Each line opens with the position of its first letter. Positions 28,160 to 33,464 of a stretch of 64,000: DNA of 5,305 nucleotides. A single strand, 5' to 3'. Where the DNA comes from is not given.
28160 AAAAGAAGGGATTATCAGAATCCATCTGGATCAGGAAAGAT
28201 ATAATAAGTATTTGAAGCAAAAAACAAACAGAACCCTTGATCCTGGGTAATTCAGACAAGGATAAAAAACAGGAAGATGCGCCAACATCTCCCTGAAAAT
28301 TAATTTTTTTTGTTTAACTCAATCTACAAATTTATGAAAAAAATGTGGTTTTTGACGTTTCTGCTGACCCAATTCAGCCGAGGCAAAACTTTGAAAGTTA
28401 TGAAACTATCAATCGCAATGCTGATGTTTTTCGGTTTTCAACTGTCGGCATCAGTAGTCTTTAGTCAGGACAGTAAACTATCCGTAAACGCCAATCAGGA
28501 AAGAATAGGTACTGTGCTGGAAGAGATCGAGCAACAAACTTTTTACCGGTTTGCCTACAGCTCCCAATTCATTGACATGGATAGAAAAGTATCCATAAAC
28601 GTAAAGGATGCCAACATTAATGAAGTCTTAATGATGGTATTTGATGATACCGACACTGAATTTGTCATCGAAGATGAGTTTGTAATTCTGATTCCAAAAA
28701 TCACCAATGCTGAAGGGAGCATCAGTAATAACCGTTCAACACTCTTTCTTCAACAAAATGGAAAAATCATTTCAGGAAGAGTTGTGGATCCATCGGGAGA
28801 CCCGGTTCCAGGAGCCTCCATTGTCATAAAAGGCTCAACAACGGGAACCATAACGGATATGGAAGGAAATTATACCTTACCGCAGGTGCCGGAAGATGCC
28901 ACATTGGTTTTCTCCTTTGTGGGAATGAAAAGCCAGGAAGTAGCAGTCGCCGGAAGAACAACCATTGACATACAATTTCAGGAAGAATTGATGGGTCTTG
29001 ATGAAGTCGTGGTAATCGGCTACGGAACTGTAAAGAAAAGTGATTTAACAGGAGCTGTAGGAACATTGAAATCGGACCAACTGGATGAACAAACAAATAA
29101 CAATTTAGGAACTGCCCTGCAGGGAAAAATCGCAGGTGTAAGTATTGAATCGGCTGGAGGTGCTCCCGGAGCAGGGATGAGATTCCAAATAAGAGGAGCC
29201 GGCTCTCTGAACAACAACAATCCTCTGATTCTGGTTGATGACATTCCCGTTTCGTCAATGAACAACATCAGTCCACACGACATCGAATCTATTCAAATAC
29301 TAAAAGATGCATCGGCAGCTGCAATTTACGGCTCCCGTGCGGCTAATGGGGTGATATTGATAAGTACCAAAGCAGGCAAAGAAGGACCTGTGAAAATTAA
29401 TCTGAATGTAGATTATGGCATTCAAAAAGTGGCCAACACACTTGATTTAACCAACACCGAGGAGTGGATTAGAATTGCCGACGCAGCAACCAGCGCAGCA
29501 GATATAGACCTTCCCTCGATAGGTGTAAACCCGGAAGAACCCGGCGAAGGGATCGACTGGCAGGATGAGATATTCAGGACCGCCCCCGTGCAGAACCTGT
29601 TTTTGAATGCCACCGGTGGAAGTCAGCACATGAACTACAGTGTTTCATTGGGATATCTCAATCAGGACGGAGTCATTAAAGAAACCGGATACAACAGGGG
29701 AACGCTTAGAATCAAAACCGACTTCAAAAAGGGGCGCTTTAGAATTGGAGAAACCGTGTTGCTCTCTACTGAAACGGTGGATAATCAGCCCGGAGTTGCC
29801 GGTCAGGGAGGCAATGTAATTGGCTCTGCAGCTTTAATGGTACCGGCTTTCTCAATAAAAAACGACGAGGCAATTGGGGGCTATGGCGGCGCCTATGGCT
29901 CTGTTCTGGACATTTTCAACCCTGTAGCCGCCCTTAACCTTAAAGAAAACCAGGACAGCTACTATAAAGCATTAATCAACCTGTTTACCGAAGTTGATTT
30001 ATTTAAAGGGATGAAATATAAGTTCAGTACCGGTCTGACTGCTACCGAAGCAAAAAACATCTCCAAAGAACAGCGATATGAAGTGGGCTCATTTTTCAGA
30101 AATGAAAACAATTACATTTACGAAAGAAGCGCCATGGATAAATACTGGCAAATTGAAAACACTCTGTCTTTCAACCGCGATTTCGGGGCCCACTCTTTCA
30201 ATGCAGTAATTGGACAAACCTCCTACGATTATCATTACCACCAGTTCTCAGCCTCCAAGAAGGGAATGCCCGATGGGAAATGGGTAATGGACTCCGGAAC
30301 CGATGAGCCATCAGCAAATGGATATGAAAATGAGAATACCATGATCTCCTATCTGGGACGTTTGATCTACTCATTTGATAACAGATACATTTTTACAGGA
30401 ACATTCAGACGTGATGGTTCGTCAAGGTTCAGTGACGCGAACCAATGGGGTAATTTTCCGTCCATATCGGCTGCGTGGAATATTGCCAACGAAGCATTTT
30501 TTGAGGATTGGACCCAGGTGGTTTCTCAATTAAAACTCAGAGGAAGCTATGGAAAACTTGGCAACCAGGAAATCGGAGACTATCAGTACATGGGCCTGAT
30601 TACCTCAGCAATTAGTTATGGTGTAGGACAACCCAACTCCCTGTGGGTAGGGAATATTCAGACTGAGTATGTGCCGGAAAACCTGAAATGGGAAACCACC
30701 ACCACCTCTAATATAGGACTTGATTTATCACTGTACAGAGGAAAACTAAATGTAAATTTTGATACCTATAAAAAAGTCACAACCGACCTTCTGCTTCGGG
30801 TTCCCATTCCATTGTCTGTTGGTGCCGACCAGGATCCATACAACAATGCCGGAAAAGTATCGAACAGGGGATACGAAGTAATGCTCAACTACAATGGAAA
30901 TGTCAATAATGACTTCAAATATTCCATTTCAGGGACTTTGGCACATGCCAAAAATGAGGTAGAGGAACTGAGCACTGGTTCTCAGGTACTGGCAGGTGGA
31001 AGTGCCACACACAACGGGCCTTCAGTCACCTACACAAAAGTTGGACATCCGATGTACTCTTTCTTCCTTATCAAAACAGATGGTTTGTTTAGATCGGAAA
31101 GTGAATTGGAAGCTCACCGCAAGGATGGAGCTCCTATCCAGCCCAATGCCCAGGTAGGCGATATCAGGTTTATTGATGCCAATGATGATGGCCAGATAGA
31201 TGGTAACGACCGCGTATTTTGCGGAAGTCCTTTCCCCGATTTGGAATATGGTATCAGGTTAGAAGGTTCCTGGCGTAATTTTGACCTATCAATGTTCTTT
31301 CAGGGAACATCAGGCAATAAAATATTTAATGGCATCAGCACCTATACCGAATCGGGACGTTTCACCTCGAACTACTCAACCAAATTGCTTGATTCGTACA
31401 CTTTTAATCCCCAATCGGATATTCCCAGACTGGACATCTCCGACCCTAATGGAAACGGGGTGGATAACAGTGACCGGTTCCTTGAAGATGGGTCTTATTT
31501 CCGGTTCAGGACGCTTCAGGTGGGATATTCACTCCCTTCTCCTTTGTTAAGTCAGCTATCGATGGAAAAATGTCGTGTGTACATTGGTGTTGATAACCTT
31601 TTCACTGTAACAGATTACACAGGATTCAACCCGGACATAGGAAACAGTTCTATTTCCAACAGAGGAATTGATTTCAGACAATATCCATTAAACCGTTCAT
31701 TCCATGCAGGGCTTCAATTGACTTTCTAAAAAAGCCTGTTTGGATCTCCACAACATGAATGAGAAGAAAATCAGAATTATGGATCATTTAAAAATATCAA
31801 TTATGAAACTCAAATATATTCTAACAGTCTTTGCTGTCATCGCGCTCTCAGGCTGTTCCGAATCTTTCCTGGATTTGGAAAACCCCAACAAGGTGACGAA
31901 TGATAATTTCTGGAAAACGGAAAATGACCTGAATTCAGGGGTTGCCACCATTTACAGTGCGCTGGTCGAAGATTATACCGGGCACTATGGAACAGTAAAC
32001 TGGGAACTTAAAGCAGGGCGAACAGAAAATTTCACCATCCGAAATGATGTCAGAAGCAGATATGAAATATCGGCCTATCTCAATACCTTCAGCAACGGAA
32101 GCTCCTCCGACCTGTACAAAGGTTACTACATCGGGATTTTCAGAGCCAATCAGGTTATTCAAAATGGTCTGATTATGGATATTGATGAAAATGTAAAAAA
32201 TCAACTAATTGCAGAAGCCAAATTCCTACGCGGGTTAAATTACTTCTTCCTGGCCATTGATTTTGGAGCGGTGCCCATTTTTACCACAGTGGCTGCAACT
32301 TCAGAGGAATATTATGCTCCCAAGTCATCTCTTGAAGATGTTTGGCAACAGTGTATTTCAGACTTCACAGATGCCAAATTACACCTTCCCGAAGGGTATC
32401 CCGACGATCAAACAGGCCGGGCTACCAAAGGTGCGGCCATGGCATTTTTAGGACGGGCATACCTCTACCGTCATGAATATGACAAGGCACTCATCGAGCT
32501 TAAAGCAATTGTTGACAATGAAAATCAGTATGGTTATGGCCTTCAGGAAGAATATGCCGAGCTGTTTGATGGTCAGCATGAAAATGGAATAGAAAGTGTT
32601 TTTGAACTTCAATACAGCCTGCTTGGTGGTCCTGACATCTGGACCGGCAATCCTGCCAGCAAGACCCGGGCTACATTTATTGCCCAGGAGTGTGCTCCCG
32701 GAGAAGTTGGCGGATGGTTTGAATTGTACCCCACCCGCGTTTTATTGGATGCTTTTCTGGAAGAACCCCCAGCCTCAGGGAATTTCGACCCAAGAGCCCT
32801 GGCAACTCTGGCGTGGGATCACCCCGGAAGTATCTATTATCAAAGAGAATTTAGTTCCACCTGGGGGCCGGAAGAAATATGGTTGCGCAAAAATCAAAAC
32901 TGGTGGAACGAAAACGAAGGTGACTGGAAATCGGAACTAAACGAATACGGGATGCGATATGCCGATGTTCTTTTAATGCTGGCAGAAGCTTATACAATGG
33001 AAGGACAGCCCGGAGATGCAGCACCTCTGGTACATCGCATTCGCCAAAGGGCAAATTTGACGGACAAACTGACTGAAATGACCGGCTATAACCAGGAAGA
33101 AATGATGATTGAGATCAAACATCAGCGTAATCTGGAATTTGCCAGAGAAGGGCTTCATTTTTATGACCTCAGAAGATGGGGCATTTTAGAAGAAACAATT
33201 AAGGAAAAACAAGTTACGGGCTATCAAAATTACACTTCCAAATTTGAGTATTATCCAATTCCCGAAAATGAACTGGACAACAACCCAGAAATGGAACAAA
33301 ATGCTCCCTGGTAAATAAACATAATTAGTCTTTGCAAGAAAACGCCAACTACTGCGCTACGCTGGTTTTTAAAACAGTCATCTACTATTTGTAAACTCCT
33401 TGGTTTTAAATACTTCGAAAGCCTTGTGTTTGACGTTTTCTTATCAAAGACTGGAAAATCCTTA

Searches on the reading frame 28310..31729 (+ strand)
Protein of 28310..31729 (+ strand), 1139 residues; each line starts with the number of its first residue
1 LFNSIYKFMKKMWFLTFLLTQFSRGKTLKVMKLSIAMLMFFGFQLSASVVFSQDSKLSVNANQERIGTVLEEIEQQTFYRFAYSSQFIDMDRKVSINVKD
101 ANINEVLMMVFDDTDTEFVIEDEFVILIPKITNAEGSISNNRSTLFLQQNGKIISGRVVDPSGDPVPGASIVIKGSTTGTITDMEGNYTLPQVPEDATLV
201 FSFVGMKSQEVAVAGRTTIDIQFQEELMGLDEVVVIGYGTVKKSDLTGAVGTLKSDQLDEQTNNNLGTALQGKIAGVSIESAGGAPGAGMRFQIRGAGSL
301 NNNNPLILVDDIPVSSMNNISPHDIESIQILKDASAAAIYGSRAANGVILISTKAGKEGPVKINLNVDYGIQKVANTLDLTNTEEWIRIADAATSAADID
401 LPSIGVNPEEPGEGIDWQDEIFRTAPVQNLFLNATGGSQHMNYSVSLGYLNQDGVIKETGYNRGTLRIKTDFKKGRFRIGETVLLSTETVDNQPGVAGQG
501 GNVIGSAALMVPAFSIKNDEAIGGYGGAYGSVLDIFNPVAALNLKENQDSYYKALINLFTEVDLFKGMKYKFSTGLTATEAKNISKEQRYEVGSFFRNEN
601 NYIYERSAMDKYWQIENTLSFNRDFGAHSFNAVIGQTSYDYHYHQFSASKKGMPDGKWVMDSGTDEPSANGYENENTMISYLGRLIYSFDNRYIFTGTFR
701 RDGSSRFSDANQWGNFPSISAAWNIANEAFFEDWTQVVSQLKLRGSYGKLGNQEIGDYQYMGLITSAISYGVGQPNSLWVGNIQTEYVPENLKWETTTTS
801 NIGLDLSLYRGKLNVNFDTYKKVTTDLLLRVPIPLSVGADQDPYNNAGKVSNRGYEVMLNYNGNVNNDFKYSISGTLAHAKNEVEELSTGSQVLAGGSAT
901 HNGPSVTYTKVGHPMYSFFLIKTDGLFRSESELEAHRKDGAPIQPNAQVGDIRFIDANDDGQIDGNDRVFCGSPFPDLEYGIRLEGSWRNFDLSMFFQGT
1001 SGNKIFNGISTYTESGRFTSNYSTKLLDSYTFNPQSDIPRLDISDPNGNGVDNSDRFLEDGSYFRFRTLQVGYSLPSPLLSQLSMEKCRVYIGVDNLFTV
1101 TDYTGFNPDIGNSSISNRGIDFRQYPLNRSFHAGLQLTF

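Call 23: search_protein_families(library=pfam, proteins=[window:28310-31729:+])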
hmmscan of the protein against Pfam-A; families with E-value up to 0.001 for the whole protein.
window:28310-31729:+ (1139 aa): 5 families
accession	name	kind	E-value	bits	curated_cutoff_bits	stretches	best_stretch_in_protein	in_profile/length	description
PF13715.12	CarbopepD_reg_2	-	4.9e-21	75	32.2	1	154-235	1-88/88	CarboxypepD_reg-like domain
PF07715.20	Plug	-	8.7e-21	74.9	23.9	1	243-348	2-107/107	TonB-dependent Receptor Plug Domain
PF00593.30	TonB_dep_Rec_b-barrel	-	6.2e-16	59.7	27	1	556-1097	55-436/436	TonB dependent receptor-like, beta-barrel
PF13620.12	CarboxypepD_reg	-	1e-14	55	32.3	1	154-222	2-80/82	Carboxypeptidase regulatory-like domain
PF07660.19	STN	-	2.4e-05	24.5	28.4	1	79-130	1-52/52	Secretin and TonB N terminus short domain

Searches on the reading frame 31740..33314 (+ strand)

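Call 23: search_protein_families(library=pfam, proteins=[window:31740-33314:+])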
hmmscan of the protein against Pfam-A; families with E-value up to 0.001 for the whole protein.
window:31740-33314:+ (524 aa): 2 families
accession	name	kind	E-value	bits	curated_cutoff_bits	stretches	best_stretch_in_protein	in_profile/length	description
PF07980.17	SusD_RagB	-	1.5e-33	117.1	23.1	1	285-524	2-297/297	SusD family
PF14322.12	SusD-like_3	-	1e-21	78.5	27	1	43-242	2-191/191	Starch-binding associating with outer membrane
